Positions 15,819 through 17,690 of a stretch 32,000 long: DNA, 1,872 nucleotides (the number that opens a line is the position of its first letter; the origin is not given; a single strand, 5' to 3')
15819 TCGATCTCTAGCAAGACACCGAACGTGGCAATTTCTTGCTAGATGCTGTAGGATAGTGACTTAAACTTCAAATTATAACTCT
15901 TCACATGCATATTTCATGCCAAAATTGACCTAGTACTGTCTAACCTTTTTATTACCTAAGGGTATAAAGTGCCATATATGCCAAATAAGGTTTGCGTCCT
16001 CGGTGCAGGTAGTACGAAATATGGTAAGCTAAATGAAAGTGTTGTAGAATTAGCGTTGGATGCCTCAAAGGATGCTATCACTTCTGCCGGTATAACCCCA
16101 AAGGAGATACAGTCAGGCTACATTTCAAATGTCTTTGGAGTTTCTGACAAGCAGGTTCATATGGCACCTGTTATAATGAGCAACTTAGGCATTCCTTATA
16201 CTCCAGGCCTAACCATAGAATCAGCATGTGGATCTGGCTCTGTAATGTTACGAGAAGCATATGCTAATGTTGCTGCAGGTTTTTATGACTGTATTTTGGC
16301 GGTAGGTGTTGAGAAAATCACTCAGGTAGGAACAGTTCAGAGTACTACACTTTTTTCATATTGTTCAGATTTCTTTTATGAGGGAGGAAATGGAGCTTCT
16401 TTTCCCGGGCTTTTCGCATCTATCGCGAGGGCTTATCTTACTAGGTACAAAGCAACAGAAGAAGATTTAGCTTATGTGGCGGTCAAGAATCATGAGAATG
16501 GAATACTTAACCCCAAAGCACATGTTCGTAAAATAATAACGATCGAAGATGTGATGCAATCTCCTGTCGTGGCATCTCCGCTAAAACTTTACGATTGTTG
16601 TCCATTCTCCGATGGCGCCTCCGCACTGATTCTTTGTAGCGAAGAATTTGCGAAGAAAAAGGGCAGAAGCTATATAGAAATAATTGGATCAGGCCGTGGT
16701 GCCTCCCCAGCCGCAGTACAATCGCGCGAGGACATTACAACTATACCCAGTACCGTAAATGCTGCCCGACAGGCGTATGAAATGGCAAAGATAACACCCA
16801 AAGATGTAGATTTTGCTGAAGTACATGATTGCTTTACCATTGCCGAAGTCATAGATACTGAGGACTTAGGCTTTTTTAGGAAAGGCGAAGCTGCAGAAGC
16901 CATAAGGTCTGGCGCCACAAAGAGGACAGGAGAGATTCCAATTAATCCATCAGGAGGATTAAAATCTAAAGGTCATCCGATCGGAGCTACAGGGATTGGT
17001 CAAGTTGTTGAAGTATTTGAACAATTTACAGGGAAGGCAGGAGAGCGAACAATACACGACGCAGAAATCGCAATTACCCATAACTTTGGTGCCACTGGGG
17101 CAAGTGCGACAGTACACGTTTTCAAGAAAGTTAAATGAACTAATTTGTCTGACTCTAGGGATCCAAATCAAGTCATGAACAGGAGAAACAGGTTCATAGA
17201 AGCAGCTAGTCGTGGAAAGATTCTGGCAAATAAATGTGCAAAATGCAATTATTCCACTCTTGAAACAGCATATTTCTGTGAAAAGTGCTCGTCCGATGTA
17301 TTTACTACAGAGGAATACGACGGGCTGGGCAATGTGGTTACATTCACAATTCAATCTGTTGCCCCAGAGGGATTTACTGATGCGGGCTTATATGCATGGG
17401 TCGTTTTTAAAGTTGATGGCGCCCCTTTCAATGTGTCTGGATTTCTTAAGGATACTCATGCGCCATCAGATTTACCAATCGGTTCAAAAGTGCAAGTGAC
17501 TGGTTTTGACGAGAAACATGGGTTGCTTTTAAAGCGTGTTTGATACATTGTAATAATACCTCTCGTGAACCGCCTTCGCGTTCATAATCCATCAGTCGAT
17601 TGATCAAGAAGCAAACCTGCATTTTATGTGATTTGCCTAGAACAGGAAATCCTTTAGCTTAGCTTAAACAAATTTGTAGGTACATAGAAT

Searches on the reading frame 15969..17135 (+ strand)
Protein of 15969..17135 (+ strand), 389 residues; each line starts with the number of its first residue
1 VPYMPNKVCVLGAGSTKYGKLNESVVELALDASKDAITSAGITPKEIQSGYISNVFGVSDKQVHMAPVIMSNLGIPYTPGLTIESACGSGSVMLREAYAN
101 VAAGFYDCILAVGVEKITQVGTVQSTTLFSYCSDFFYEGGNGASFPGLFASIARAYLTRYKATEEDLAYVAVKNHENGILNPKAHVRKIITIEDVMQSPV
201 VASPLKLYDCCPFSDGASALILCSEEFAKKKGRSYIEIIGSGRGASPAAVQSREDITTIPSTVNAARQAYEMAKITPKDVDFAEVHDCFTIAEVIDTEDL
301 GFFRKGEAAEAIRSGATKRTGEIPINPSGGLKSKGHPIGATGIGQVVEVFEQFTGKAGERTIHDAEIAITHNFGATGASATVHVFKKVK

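Call 37: search_protein_families(library=pfam, proteins=[window:15969-17135:+], max_evalue=0.001)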
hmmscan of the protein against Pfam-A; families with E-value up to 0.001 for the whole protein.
window:15969-17135:+ (389 aa): 4 families
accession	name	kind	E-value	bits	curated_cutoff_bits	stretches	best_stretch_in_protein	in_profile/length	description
PF22691.2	Thiolase_C_1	-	1.9e-47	161.1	28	1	246-386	5-143/144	Thiolase C-terminal domain-like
PF00108.29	Thiolase_N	-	1.1e-24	87.7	26.4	1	9-226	2-260/260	Thiolase, N-terminal domain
PF02803.24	Thiolase_C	-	2.8e-10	40.3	27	1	255-357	19-101/123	Thiolase, C-terminal domain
PF00109.32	ketoacyl-synt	-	8.4e-06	26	20.8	0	79-123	166-210/252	Beta-ketoacyl synthase, N-terminal domain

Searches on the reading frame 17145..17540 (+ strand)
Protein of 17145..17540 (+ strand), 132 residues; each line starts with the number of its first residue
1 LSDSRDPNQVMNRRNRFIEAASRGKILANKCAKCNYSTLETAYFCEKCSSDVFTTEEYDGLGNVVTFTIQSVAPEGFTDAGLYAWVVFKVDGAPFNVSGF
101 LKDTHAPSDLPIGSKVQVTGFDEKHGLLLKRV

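Call 37: search_protein_families(library=pfam, proteins=[window:17145-17540:+], max_evalue=0.001)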
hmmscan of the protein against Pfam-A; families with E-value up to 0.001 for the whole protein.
window:17145-17540:+ (132 aa): 2 families
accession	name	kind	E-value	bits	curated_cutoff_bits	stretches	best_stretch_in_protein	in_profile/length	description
PF01796.24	OB_ChsH2_C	-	2e-05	24.9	27.1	1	57-119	3-63/65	ChsH2, C-terminal OB-fold domain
PF12172.15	zf-ChsH2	-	3.5e-05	23.9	23.2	1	19-52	2-35/37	ChsH2, rubredoxin-like zinc ribbon domain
